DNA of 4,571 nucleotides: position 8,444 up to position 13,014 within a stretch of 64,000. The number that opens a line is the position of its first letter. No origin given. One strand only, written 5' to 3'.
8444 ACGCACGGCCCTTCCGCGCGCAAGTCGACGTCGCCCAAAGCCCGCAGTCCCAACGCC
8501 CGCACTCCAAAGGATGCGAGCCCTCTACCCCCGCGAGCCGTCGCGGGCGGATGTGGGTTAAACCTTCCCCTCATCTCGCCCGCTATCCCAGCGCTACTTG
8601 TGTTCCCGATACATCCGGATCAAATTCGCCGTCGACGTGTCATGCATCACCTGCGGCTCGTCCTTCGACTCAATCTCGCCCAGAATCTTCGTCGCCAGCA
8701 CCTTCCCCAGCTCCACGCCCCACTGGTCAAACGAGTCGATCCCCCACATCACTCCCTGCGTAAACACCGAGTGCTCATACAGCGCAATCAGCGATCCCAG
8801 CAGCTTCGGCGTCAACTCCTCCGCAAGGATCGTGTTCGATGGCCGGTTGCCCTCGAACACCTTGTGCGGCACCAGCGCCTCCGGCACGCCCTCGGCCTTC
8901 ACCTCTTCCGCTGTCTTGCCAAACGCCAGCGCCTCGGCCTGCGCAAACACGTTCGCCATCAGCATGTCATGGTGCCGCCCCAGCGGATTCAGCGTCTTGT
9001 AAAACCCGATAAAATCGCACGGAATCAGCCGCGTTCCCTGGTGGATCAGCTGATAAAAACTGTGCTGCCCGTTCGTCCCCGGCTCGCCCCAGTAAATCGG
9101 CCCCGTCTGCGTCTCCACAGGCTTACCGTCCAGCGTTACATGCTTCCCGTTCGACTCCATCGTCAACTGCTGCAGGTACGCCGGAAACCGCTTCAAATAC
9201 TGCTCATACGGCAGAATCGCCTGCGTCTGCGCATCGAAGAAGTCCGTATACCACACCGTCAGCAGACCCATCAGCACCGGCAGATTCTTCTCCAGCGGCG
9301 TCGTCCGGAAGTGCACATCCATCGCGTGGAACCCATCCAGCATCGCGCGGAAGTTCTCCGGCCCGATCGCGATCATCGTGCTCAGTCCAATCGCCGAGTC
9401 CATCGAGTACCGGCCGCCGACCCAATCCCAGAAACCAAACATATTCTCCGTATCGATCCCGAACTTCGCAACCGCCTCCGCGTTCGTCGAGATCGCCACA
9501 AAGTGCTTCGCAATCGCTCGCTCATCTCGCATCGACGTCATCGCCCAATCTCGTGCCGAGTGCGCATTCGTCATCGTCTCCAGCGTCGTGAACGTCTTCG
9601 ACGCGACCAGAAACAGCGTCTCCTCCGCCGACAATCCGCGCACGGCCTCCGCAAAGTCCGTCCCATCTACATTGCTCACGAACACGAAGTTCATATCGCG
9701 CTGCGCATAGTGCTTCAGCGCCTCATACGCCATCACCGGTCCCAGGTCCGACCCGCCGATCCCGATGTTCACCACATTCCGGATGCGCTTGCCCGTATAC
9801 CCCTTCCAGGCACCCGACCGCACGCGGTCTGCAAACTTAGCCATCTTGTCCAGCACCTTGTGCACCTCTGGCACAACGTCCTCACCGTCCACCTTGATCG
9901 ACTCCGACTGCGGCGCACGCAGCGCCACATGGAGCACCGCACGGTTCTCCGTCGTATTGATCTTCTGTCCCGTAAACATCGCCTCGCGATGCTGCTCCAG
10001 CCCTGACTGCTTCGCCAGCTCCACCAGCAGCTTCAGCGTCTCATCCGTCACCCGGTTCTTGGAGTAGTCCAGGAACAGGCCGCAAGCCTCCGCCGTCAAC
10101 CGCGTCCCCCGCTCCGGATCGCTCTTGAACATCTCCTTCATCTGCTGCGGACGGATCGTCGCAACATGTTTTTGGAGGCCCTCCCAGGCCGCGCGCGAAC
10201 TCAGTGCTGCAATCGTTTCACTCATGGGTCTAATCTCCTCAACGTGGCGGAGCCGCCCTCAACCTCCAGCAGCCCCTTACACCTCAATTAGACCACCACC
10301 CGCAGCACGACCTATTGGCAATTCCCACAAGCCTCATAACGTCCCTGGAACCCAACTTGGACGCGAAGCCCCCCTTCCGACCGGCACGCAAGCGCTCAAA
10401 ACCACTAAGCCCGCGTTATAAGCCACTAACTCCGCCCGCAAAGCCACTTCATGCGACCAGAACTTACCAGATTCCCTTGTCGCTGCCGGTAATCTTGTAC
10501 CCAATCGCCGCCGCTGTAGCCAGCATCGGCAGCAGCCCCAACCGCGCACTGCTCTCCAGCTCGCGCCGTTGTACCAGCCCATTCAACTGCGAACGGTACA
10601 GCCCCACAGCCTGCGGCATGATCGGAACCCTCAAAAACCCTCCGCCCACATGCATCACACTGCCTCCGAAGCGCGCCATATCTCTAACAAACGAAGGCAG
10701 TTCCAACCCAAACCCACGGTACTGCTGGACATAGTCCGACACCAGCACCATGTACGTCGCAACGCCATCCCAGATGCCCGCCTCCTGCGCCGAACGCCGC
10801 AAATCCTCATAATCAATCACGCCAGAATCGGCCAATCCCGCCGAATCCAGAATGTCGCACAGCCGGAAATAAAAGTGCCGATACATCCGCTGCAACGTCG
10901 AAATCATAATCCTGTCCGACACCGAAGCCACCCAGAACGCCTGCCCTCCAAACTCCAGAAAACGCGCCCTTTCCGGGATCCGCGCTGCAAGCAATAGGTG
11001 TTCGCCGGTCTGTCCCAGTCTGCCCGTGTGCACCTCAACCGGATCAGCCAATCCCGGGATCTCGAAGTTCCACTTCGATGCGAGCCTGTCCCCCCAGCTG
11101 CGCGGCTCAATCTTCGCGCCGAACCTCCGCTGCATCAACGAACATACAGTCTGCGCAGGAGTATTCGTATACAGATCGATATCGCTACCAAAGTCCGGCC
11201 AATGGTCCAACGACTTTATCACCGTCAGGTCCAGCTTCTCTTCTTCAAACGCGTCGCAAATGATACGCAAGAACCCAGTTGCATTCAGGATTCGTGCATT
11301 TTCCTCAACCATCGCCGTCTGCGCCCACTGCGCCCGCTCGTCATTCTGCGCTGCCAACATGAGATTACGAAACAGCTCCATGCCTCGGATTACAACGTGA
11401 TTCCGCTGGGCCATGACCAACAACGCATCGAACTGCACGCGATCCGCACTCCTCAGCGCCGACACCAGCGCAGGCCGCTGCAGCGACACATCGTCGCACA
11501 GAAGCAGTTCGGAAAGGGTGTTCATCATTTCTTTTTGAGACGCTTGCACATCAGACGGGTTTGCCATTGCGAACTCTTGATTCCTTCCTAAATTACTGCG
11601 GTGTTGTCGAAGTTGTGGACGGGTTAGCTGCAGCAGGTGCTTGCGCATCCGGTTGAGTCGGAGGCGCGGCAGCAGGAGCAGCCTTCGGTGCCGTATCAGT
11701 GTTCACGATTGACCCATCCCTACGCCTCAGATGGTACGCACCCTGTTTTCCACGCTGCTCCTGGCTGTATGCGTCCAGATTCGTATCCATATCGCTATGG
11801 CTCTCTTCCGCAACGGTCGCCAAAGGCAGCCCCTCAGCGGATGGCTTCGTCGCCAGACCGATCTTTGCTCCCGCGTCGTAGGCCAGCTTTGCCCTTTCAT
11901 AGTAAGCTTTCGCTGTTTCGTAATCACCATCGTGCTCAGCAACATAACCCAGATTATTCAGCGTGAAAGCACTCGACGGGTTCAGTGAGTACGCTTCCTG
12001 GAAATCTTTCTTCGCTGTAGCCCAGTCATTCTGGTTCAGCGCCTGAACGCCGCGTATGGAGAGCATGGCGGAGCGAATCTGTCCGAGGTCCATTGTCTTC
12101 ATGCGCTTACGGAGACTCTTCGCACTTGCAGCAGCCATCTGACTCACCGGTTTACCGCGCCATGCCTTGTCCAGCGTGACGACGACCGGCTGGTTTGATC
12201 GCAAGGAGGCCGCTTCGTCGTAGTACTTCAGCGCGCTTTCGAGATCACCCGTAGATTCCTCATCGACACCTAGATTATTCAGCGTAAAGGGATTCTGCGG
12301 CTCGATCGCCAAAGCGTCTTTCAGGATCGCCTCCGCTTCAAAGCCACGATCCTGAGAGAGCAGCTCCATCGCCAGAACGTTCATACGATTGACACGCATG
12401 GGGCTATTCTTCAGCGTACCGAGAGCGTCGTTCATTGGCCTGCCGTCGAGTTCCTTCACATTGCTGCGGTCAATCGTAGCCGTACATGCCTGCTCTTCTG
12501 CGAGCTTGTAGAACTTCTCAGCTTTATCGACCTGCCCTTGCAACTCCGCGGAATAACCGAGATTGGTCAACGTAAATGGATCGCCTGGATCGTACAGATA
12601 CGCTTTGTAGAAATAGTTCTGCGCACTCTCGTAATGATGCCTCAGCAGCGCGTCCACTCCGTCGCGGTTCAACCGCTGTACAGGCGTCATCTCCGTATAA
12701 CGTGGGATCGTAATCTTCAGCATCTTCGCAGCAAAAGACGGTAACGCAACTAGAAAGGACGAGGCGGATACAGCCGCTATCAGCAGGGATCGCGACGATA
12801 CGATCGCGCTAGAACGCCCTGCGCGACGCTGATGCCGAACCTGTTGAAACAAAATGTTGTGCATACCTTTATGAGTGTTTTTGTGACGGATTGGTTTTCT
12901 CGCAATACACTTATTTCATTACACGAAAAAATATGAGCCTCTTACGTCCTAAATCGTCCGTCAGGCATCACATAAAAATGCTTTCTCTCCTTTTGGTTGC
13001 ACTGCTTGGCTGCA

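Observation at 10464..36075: Candidate undescribed surface-polysaccharide assembly, tailoring and export system (~25 kb, 18 genes)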

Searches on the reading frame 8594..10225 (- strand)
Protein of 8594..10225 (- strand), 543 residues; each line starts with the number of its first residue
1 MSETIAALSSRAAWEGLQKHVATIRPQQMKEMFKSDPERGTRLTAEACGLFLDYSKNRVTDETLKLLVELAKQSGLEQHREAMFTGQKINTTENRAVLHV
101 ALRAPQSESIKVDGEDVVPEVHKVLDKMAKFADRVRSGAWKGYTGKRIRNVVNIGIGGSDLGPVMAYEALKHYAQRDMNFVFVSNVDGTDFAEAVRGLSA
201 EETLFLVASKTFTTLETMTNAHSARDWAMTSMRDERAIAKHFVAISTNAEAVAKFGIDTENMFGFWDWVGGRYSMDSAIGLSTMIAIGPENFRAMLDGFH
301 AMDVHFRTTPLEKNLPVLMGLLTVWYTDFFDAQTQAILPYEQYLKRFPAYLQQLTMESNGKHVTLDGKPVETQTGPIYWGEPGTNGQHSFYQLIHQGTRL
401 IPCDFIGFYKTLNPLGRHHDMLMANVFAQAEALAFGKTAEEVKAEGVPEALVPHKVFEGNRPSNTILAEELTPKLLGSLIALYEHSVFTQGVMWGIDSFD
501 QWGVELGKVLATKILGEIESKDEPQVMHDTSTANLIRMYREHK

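Call 6: search_protein_families(library=ncbifam, proteins=[window:8594-10225:-], max_evalue=0.01)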
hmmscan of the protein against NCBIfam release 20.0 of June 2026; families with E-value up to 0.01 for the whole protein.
window:8594-10225:- (543 aa): 7 families
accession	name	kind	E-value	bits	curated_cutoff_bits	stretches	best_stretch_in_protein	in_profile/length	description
NF001211.0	PRK00179.1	equivalog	1.5e-259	861.9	492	1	8-542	6-542/544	glucose-6-phosphate isomerase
NF010695.0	PRK14095.1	equivalog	1e-133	446.8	703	1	22-530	17-525/536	glucose-6-phosphate isomerase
NF010696.0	PRK14096.1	equivalog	7.1e-64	216.2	671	1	45-516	17-463/528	glucose-6-phosphate isomerase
NF003016.0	PRK03868.1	equivalog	5.4e-39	134.2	487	1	146-515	56-407/410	glucose-6-phosphate isomerase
NF010697.0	PRK14097.1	equivalog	1.3e-26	93.2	443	1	148-523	73-440/448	glucose-6-phosphate isomerase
NF007080.0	PRK09533.1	equivalog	1.1e-19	69.8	712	1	116-363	432-668/949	bifunctional transaldolase/phosoglucose isomerase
NF040629.1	PGI_Meth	equivalog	4.4e-17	62.3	350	1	146-508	59-392/396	glucose-6-phosphate isomerase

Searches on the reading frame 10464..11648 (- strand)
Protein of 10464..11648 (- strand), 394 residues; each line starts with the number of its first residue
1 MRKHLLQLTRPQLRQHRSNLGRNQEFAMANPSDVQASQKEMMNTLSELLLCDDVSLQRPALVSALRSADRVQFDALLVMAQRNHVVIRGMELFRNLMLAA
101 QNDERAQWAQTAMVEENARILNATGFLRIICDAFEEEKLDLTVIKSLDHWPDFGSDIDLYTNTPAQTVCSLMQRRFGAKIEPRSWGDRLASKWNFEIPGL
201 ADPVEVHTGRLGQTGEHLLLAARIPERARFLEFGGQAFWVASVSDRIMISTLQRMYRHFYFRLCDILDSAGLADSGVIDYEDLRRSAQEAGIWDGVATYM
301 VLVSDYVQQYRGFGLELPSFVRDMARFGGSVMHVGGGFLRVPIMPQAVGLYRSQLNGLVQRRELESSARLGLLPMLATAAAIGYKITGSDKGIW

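Call 3: search_protein_families(library=pfam, proteins=[window:10464-11648:-], max_evalue=0.01)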
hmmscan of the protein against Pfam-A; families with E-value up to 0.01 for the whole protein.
window:10464-11648:- (394 aa): 0 families

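Call 5: search_protein_families(library=ncbifam, proteins=[window:10464-11648:-], max_evalue=0.01)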
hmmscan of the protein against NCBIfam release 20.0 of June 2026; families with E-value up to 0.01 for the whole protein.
window:10464-11648:- (394 aa): 0 families

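Call 8: search_protein_families(library=pfam, proteins=[window:10464-11648:-], max_evalue=10)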
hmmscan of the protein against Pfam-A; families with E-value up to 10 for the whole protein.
window:10464-11648:- (394 aa): 2 families
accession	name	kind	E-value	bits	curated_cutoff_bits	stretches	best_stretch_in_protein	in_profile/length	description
PF14420.11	Clr5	-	0.06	13.9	22.3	1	158-196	14-53/54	Clr5 domain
PF02186.21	TFIIE_beta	-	0.2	12.4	28.1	1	41-75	24-53/66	TFIIE beta subunit core domain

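Call 95: search_solved_structures(query=window:10464-11648:-, max_evalue=10)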
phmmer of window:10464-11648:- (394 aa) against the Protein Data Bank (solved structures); distinct sequences matched with E-value up to 10: 2.
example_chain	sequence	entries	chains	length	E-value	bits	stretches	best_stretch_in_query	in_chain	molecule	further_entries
2qgz_A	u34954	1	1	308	0.12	14.8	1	240-324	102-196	Putative primosome component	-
8zn0_A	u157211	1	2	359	0.33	13.3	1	247-342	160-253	PaOMT9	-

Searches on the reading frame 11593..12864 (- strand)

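Call 3: search_protein_families(library=pfam, proteins=[window:11593-12864:-], max_evalue=0.01)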
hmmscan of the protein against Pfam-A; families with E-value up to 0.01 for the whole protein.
window:11593-12864:- (423 aa): 17 families
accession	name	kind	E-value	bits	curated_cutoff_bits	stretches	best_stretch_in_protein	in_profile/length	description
PF07719.23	TPR_2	-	1.5e-19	68.8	27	3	299-325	1-27/34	Tetratricopeptide repeat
PF00515.34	TPR_1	-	1.9e-16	59.5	27.8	2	300-325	2-27/34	Tetratricopeptide repeat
PF13431.12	TPR_17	-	5.1e-13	48.6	24.4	1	288-319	2-33/34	Tetratricopeptide repeat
PF13424.12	TPR_12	-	7.2e-12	45.8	30.1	2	276-325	14-71/77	Tetratricopeptide repeat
PF13374.12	TPR_10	-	1.6e-11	44.2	27.5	1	194-222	4-32/42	Tetratricopeptide repeat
PF13181.12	TPR_8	-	7.3e-11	41.8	25.7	1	302-325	4-27/34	Tetratricopeptide repeat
PF13432.12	TPR_16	-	1.2e-10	42.1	32.7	1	275-326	7-58/65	Tetratricopeptide repeat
PF13428.12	TPR_14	-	2.6e-08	34.2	23.5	0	305-333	7-37/44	Tetratricopeptide repeat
PF14559.12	TPR_19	-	5.8e-08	33.4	25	0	75-124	4-53/68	Tetratricopeptide repeat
PF13176.12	TPR_7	-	3.6e-06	27.1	27.9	0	301-325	1-25/36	Tetratricopeptide repeat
PF13174.12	TPR_6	-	3.9e-05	24.5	26.3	0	305-326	6-27/33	Tetratricopeptide repeat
PF04733.20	Coatomer_E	-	8e-05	22.6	21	0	150-232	196-276/290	Coatomer epsilon subunit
PF23914.1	TPR_CcmH_CycH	-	0.00013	22.3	42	0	173-220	102-149/158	Cytochrome c-type biogenesis protein H TPR domain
PF13414.12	TPR_11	-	0.00016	21.7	26.8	0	278-308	7-37/42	TPR repeat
PF16918.11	PknG_TPR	-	0.00049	19.4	27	0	69-121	135-186/340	Protein kinase G tetratricopeptide repeat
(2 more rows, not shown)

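Call 5: search_protein_families(library=ncbifam, proteins=[window:11593-12864:-], max_evalue=0.01)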
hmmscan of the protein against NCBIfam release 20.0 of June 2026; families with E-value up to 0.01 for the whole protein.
window:11593-12864:- (423 aa): 12 families
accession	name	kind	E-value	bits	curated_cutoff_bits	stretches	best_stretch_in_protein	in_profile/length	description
TIGR02917.1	PEP_TPR_lipo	equivalog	7.5e-13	47.3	312.2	2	206-325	717-829/899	XrtA/PEP-CTERM system TPR-repeat protein PrsT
TIGR02521.1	type_IV_pilW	equivalog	4.1e-12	46.1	154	2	272-325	38-91/234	type IV pilus biogenesis/stability protein PilW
NF033920.0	C39_PA2778_fam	equivalog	2.9e-09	36.7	150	1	272-325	197-250/255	PA2778 family cysteine peptidase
NF040959.1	MamA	equivalog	1.7e-07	30.9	200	1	177-325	56-199/204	magnetosome protein MamA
NF002725.1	PRK02603.1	equivalog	6.1e-07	29.6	143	0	272-330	42-137/173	photosystem I assembly protein Ycf3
NF008520.0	PRK11447.1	equivalog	9.5e-07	27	858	1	202-330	286-415/1157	cellulose synthase complex outer membrane protein BcsC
TIGR02552.1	LcrH_SycD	equivalog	3.2e-06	26.9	104.8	0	274-327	27-80/136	SycD/LcrH family type III secretion system chaperone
NF033758.1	gliding_GltE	equivalog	6.2e-06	25.4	225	0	170-228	268-326/411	adventurous gliding motility TPR repeat lipoprotein GltE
NF047371.1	FlcA_CTERM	equivalog_domain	1.1e-05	24.1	300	1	272-330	480-538/646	periplasmic flagellar collar protein FlcA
TIGR00990.1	3a0801s09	subfamily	0.0003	19.5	757.25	0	277-330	411-464/615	mitochondrial import receptor subunit TOM70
NF052415.1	T3SS_chap_SctY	equivalog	0.005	17.4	70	0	160-225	8-76/106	type III secretion apparatus assembly chaperone SctY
NF009715.0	PRK13244.1-1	equivalog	0.0058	16.6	242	0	204-244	87-126/144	protease inhibitor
